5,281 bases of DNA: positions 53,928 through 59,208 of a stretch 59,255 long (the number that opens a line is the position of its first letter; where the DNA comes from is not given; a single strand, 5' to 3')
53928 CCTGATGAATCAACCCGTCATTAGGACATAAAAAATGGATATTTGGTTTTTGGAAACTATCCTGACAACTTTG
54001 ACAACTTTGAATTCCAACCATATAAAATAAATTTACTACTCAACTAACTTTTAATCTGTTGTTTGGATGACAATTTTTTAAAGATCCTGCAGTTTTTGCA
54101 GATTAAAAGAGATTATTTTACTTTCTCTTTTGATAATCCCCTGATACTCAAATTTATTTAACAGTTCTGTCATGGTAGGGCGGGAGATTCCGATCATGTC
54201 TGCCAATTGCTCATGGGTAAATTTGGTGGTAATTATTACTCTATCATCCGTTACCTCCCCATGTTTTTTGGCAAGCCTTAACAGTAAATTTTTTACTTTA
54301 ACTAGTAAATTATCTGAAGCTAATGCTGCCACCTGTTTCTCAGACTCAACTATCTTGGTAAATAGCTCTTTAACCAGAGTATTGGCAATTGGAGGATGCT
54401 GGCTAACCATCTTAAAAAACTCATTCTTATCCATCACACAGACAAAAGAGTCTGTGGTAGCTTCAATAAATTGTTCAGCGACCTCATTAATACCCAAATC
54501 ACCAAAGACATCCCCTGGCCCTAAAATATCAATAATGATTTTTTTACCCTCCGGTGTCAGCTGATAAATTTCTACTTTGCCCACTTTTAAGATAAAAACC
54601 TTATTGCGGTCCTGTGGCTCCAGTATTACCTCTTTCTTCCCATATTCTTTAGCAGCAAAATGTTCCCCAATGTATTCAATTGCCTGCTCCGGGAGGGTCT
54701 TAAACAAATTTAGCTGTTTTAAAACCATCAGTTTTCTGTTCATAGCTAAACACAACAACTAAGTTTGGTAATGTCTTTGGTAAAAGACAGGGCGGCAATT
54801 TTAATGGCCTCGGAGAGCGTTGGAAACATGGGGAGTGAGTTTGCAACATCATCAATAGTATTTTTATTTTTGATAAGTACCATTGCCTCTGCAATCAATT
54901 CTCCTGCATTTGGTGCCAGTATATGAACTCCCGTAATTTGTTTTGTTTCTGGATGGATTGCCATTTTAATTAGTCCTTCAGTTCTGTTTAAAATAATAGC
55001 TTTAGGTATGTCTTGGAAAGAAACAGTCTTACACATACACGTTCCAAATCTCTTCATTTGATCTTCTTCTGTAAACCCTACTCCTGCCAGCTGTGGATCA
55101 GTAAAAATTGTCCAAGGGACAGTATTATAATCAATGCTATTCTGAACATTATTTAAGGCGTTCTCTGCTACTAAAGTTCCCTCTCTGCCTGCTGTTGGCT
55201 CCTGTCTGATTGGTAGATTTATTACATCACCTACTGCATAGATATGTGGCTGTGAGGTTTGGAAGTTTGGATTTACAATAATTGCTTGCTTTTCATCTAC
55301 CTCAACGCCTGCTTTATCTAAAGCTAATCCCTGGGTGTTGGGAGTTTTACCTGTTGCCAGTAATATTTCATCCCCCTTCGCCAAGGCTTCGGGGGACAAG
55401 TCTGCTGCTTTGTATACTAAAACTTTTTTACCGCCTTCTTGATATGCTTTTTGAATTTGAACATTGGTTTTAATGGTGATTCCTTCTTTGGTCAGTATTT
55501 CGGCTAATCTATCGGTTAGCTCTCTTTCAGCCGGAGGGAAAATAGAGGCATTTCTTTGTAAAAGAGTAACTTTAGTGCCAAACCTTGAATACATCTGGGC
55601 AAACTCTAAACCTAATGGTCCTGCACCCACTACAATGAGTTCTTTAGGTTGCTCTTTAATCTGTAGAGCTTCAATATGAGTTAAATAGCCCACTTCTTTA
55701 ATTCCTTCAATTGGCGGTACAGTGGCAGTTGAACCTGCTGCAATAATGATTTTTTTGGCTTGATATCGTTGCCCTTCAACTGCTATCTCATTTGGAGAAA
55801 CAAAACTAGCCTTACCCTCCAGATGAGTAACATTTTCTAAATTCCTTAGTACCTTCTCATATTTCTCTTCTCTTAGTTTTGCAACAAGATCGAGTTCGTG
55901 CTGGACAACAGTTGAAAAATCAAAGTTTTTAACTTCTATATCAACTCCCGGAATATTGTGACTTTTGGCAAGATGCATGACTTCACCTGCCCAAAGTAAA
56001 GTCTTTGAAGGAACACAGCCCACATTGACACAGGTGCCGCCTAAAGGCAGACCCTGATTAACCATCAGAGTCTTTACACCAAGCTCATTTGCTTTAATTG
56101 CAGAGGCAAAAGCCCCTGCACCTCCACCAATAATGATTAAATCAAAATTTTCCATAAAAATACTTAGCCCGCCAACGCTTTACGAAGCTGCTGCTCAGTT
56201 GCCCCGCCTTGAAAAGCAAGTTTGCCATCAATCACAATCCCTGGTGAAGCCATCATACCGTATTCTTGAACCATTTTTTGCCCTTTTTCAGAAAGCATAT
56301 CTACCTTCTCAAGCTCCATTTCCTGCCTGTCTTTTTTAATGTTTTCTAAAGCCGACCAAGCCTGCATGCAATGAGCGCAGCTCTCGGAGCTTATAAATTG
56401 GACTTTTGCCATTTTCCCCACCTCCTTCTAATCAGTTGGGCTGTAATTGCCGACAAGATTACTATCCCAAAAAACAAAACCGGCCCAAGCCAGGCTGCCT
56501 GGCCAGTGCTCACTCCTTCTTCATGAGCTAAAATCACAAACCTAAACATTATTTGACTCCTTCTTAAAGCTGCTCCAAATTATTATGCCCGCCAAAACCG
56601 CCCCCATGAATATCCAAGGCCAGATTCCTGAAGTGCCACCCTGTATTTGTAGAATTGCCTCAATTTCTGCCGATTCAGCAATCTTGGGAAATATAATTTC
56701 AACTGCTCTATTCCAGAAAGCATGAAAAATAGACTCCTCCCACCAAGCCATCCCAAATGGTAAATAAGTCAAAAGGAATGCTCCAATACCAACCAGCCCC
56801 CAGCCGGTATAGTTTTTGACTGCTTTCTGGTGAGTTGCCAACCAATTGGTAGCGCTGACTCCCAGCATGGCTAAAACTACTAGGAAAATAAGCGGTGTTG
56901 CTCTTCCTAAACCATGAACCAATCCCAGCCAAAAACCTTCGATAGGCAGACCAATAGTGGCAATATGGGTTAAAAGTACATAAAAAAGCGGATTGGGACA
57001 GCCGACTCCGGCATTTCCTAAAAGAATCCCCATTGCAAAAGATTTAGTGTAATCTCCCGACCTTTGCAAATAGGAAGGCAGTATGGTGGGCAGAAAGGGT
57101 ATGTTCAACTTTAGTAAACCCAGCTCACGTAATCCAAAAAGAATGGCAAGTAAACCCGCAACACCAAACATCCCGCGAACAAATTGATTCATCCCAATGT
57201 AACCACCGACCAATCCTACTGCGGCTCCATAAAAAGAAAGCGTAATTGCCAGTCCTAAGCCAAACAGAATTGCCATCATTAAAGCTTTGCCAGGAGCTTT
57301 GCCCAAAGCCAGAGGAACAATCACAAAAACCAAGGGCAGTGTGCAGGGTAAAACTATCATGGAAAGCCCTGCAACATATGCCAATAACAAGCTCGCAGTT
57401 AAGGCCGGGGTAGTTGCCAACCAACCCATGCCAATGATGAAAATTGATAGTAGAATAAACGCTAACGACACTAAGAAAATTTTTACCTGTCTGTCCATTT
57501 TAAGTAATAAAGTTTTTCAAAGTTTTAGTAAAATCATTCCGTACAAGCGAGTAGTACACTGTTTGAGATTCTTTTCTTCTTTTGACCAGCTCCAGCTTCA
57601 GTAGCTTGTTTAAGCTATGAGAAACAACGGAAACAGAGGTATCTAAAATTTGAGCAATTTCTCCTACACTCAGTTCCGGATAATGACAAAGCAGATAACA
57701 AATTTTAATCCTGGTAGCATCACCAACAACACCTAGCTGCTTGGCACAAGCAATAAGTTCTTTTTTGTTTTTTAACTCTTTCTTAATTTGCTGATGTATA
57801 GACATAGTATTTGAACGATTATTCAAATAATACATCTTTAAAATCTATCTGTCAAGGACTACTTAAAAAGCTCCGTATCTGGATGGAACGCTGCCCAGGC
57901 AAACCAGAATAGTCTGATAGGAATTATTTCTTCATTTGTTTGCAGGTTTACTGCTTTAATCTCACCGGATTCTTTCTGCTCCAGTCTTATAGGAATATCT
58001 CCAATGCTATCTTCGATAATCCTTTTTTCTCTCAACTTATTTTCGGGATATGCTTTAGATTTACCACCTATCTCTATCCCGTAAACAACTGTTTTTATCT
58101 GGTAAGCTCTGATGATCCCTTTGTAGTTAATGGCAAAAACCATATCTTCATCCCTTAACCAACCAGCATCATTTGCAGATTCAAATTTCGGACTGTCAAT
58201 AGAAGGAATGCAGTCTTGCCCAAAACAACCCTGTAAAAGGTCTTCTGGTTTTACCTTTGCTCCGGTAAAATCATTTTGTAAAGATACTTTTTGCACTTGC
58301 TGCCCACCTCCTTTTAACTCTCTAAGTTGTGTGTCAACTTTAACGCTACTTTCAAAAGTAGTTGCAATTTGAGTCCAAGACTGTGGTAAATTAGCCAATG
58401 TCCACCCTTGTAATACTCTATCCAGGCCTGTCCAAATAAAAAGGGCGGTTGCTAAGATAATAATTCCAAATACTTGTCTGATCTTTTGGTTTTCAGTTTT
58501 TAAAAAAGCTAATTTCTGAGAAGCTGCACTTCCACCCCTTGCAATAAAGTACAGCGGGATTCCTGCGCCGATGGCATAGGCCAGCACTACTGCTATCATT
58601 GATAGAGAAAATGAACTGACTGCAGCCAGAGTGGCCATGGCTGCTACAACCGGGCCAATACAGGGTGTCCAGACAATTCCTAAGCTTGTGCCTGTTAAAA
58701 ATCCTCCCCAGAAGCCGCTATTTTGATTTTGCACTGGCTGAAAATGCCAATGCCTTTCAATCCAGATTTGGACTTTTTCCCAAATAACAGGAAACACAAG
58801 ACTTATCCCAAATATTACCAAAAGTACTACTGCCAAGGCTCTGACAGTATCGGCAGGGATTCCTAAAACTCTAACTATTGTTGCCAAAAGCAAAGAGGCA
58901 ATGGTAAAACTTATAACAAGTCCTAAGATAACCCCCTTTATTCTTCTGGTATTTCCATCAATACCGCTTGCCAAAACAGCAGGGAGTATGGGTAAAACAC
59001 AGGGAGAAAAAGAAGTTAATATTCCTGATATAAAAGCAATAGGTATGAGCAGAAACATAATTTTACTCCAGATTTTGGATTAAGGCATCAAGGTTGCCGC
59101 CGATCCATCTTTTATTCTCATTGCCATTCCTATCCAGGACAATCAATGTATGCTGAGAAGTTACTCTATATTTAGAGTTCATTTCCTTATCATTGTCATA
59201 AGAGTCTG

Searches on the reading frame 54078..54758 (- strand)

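Call 8: search_protein_families(library=pfam, proteins=[window:54078-54758:-], max_evalue=0.0001)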
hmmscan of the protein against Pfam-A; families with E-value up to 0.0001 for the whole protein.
window:54078-54758:- (226 aa): 3 families
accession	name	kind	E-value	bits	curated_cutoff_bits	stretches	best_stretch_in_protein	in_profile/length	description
PF00027.35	cNMP_binding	-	1.6e-16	60.5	27.5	1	37-121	2-89/89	Cyclic nucleotide-binding domain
PF13545.12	HTH_Crp_2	-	4.7e-14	52.5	27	1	155-226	3-70/70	Crp-like helix-turn-helix domain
PF01047.28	MarR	-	9.6e-05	22.6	24.6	0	183-212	21-50/59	MarR family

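Call 76: search_protein_families(library=ncbifam, proteins=[window:54078-54758:-], max_evalue=0.001)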
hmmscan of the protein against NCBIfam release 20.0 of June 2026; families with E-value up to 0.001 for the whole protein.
window:54078-54758:- (226 aa): 11 families
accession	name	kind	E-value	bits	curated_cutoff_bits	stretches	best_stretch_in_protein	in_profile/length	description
NF008732.0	PRK11753.1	equivalog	3.4e-16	59.4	266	1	21-216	10-208/214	cAMP-activated global transcriptional regulator CRP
NF053664.1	TransRegPtrACyano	equivalog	5.3e-14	52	300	1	48-213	24-184/196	Crp/Fnr family transcriptional regulator PtrA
TIGR03697.1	NtcA_cyano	equivalog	5.4e-13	49.1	244.95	1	48-217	7-181/193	global nitrogen regulator NtcA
NF052518.1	TransRegLdrP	equivalog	2.1e-11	44.2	300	1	37-221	2-182/195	transcriptional regulator LdrP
NF010499.0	PRK13918.1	equivalog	4.4e-11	42.7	274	1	39-212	17-185/205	CRP/FNR family transcriptional regulator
NF045989.1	TransRegFnrLRhodb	equivalog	2.2e-09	36.9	300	1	59-214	62-220/245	transcriptional regulator FnrL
NF041163.2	encap_f2b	equivalog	2.3e-09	36.9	400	1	13-131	73-196/450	family 2B encapsulin nanocompartment shell protein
NF050806.1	TransRegFixKCaul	equivalog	6.8e-09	35.3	300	1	35-209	24-194/215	transcriptional regulator FixK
NF008365.0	PRK11161.1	subfamily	9.3e-09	34.9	228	1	16-219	28-234/250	fumarate/nitrate reduction transcriptional regulator Fnr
NF006901.0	PRK09392.1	equivalog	6.9e-06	25.5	211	1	11-216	7-210/236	transcriptional activator FtrB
NF007707.0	PRK10402.1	subfamily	0.00053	19.6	180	1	37-216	34-206/226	transcriptional regulator YeiL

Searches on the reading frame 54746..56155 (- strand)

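Call 8: search_protein_families(library=pfam, proteins=[window:54746-56155:-], max_evalue=0.0001)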
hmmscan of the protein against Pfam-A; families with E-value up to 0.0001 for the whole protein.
window:54746-56155:- (469 aa): 9 families
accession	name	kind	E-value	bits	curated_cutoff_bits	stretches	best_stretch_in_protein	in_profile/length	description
PF07992.20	Pyr_redox_2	-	4.3e-63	213.9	26.1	1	4-326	1-291/291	Pyridine nucleotide-disulphide oxidoreductase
PF02852.28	Pyr_redox_dim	-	1.2e-26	93.5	25.3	1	346-454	1-109/110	Pyridine nucleotide-disulphide oxidoreductase, dimerisation domain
PF00070.33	Pyr_redox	-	6e-17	62.4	22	1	173-245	2-74/82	Pyridine nucleotide-disulphide oxidoreductase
PF13738.12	Pyr_redox_3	-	8.7e-13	48.6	30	1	7-309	1-305/305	Pyridine nucleotide-disulphide oxidoreductase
PF01134.28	GIDA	-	2.8e-10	40.3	22.1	1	5-142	1-150/391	Glucose inhibited division protein A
PF12831.13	FAD_oxidored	-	5e-09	36.4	27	1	5-51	1-47/416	FAD dependent oxidoreductase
PF03486.20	HI0933_like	-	6.1e-07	29.6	50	0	172-204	2-34/244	HI0933-like protein Rossmann domain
PF13450.12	NAD_binding_8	-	4.7e-05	24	21.9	0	175-205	1-31/68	NAD(P)-binding Rossmann-like domain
PF01946.23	Thi4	-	7.7e-05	22.5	26.2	0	171-207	18-55/235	Thi4 family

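Call 76: search_protein_families(library=ncbifam, proteins=[window:54746-56155:-], max_evalue=0.001)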
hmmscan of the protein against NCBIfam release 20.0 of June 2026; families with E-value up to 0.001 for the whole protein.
window:54746-56155:- (469 aa): 71 families (the best 25 are shown)
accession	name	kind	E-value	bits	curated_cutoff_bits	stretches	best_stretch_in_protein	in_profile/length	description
TIGR02053.1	MerA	equivalog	1.3e-152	509.1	454.45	1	4-469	1-464/465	mercury(II) reductase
TIGR01350.1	lipoamide_DH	equivalog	6.7e-111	371.2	408.8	1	3-461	1-457/461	dihydrolipoyl dehydrogenase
NF010311.1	PRK13748.1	subfamily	6.4e-105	352.1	600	1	4-468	98-558/560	mercury(II) reductase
NF004991.0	PRK06370.1-3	subfamily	3.7e-99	332.6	620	1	2-461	34-490/509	FAD-containing oxidoreductase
NF004947.0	PRK06292.2-5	equivalog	1.3e-97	327.6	592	1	1-457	1-457/474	dihydrolipoyl dehydrogenase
NF004776.0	PRK06116.1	equivalog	2.5e-90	303.6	480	1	2-450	3-445/450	glutathione-disulfide reductase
NF004946.0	PRK06292.2-4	subfamily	2.9e-89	300.1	634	1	1-454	1-466/487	dihydrolipoyl dehydrogenase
NF004992.0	PRK06370.1-4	equivalog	2.7e-87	293.1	629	1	2-452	3-449/459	FAD-containing oxidoreductase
NF003585.0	PRK05249.1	equivalog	4.3e-82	276.2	465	1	2-459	5-458/464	Si-specific NAD(P)(+) transhydrogenase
NF004945.0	PRK06292.2-3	equivalog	2.2e-79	267.5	494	1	1-453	1-447/457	dihydrolipoyl dehydrogenase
TIGR01424.1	gluta_reduc_2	equivalog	3.4e-79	266.5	606.05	1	3-450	2-441/446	glutathione-disulfide reductase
NF004943.0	PRK06292.2-1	equivalog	1e-78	265.2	432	1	1-458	1-455/456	dihydrolipoyl dehydrogenase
NF005884.0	PRK07846.1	equivalog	2.4e-77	260.5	501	1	1-458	1-451/454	mycothione reductase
TIGR01421.1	gluta_reduc_1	equivalog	8.4e-77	259.3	556.15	1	3-450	2-445/450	glutathione-disulfide reductase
NF040477.1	chlor_oxi_RclA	equivalog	1.8e-72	244.4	740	1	1-451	1-433/441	reactive chlorine resistance oxidoreductase RclA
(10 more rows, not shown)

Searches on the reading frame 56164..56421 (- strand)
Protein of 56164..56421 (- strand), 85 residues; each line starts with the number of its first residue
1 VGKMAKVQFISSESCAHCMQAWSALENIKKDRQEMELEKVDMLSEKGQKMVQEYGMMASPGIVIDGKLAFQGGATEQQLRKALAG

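Call 76: search_protein_families(library=ncbifam, proteins=[window:56164-56421:-], max_evalue=0.001)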
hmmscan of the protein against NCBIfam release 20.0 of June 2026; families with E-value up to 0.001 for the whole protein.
window:56164-56421:- (85 aa): 7 families
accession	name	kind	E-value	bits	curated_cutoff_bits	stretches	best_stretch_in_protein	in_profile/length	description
TIGR00411.1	redox_disulf_1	equivalog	7.7e-11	41.9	92.75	1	6-83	2-78/82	MJ0307 family thioredoxin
TIGR00412.2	redox_disulf_2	subfamily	1.7e-06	28.3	62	1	14-80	8-71/75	MTH895/ArsE family thioredoxin-like protein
TIGR02187.2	PDO_seleno_TRX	equivalog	2.8e-05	23.6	185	1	6-79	131-202/209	protein disulfide oxidoreductase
NF007923.0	PRK10638.1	equivalog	0.00032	20.7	129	1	4-67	1-61/83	glutaredoxin 3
TIGR02196.1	GlrX_YruB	hypoth_equivalog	0.00043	20.7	88.55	1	6-71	1-65/74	glutaredoxin-like protein, YruB-family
TIGR03143.1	AhpF_homolog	hypoth_equivalog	0.00047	18.9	687.65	1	4-72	477-543/555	putative alkyl hydroperoxide reductase F subunit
TIGR02190.1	GlrX-dom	hypoth_equivalog_domain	0.00092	19.1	99.3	0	5-74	8-71/79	glutaredoxin-family domain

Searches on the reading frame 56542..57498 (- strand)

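Call 8: search_protein_families(library=pfam, proteins=[window:56542-57498:-], max_evalue=0.0001)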
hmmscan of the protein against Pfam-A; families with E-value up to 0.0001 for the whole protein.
window:56542-57498:- (318 aa): 1 family
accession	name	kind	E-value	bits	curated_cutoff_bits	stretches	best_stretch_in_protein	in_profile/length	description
PF02683.22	DsbD_TM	-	2.2e-06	27.6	27.1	1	36-242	4-214/219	Cytochrome C biogenesis protein transmembrane domain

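Call 76: search_protein_families(library=ncbifam, proteins=[window:56542-57498:-], max_evalue=0.001)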
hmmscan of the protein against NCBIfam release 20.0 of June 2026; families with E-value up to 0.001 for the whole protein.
window:56542-57498:- (318 aa): 2 families
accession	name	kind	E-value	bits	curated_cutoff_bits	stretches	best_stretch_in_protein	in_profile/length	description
NF045694.1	seleno_TsoB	exception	9.9e-11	40.4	805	1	32-244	180-392/572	rhodanese/DsbD fusion-like selenoprotein TsoB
NF001419.0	PRK00293.1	subfamily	1.1e-06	27.5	330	1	31-246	166-385/574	protein-disulfide reductase DsbD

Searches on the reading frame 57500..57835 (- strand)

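Call 76: search_protein_families(library=ncbifam, proteins=[window:57500-57835:-], max_evalue=0.001)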
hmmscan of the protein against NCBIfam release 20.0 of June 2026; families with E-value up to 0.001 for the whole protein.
window:57500-57835:- (111 aa): 9 families
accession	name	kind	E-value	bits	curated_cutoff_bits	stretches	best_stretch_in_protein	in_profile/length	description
NF033788.1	HTH_metalloreg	subfamily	7.1e-18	64.2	55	1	32-102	3-73/77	metalloregulator ArsR/SmtB family transcription factor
NF033789.1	repress_SdpR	subfamily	1.6e-10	40.8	100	1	37-109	5-76/79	autorepressor SdpR family transcription factor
NF053606.1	Sta1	subfamily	1.1e-07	31.9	80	1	41-91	21-71/100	Sta1 family transcriptional regulator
NF041413.1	ArsR_Rv2640c_fam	equivalog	1.4e-06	28.7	155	1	25-101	27-105/118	Rv2640c family ArsR-like transcriptional regulator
NF040939.2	trans_reg_lrs14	equivalog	1.9e-06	27.9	90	1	40-91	21-73/103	Lrs14 family HTH-type transcriptional regulator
NF007528.0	PRK10141.1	subfamily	4.4e-06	26.5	97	1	34-97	10-73/117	metalloregulator ArsR/SmtB family transcription factor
NF045707.1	Dbac_1936_reg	equivalog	1.4e-05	25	115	1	33-106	10-82/99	ArsR/SmtB-type metalloregulator TsoR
NF052532.1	TransRegPagRBaca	equivalog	3.1e-05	24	170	1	26-100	13-86/99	transcriptional repressor PagR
NF040642.1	sulf_sens_BigR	equivalog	3.4e-05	23.8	155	1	29-101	9-80/95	sulfite-sensing transcriptional repressor BigR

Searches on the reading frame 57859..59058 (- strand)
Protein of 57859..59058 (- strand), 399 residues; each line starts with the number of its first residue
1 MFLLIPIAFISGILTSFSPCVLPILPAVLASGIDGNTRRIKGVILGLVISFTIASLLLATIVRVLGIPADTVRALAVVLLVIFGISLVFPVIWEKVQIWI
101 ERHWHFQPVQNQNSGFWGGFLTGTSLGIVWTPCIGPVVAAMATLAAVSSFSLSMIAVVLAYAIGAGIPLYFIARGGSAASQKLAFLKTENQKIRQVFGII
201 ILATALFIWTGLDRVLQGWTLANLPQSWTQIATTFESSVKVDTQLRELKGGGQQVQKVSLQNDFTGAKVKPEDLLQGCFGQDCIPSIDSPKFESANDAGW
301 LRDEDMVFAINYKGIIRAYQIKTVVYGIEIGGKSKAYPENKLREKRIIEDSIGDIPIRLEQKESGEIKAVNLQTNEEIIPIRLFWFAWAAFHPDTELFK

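Call 8: search_protein_families(library=pfam, proteins=[window:57859-59058:-], max_evalue=0.0001)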
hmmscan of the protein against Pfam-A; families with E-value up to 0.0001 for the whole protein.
window:57859-59058:- (399 aa): 2 families
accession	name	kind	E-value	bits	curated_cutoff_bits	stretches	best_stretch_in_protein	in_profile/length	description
PF11376.13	DUF3179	-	1.7e-18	67.5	27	1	281-325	1-46/292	Protein of unknown function (DUF3179)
PF02683.22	DsbD_TM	-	1.9e-13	50.7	27.1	1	3-209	3-215/219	Cytochrome C biogenesis protein transmembrane domain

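Call 76: search_protein_families(library=ncbifam, proteins=[window:57859-59058:-], max_evalue=0.001)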
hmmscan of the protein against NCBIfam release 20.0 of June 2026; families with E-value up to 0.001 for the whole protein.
window:57859-59058:- (399 aa): 3 families
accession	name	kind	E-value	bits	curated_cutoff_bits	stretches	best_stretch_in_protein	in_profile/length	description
NF001419.0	PRK00293.1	subfamily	2.3e-10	39.7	330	1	7-236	174-406/574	protein-disulfide reductase DsbD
NF045694.1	seleno_TsoB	exception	1.7e-08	33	805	1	8-208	188-390/572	rhodanese/DsbD fusion-like selenoprotein TsoB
NF040495.1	tranport_ArsG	equivalog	0.00033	20.1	200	1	7-211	9-217/225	aromatic aminobenezylarsenical efflux permease ArsG family transporter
